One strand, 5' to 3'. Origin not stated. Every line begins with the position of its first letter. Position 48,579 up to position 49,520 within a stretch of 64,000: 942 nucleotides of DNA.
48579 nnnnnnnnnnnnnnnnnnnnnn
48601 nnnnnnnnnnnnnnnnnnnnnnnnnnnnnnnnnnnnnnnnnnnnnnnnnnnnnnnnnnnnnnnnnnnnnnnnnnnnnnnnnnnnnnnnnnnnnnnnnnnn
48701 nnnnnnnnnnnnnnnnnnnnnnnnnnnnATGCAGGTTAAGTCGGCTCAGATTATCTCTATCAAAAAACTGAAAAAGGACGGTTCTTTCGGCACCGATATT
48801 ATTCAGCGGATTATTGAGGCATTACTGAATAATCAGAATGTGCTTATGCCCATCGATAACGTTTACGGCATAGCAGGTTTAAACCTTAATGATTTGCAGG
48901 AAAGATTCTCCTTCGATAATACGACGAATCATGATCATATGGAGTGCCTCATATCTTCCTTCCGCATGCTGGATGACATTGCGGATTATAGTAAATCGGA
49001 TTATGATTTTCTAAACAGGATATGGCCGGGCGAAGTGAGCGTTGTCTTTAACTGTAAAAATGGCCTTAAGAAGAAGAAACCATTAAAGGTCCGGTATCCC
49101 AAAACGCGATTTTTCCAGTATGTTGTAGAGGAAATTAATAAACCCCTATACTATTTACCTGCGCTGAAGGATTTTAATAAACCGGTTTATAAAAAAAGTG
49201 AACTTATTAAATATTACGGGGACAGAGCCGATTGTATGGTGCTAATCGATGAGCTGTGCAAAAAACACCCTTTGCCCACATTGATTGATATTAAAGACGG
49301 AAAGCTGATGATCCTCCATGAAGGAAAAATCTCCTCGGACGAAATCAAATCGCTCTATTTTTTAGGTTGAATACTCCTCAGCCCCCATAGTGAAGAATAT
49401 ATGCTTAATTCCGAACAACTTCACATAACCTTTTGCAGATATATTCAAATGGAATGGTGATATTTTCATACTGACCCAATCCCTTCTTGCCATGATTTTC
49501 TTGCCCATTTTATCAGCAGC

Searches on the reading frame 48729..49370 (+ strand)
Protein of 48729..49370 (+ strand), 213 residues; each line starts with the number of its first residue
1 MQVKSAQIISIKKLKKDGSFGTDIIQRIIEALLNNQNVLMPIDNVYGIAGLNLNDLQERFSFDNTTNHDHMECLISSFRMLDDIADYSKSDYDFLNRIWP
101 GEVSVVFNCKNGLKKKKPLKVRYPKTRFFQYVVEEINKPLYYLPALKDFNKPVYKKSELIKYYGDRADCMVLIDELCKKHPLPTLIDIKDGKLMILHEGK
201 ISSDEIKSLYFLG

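Call 8: search_protein_families(library=ncbifam, proteins=[window:48729-49370:+], max_evalue=0.00001)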
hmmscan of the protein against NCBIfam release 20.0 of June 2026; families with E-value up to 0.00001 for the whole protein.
window:48729-49370:+ (213 aa): 1 family
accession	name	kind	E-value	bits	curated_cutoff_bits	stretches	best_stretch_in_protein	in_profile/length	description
TIGR00057.1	TIGR00057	equivalog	1.7e-16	60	123.2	1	23-208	9-199/202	L-threonylcarbamoyladenylate synthase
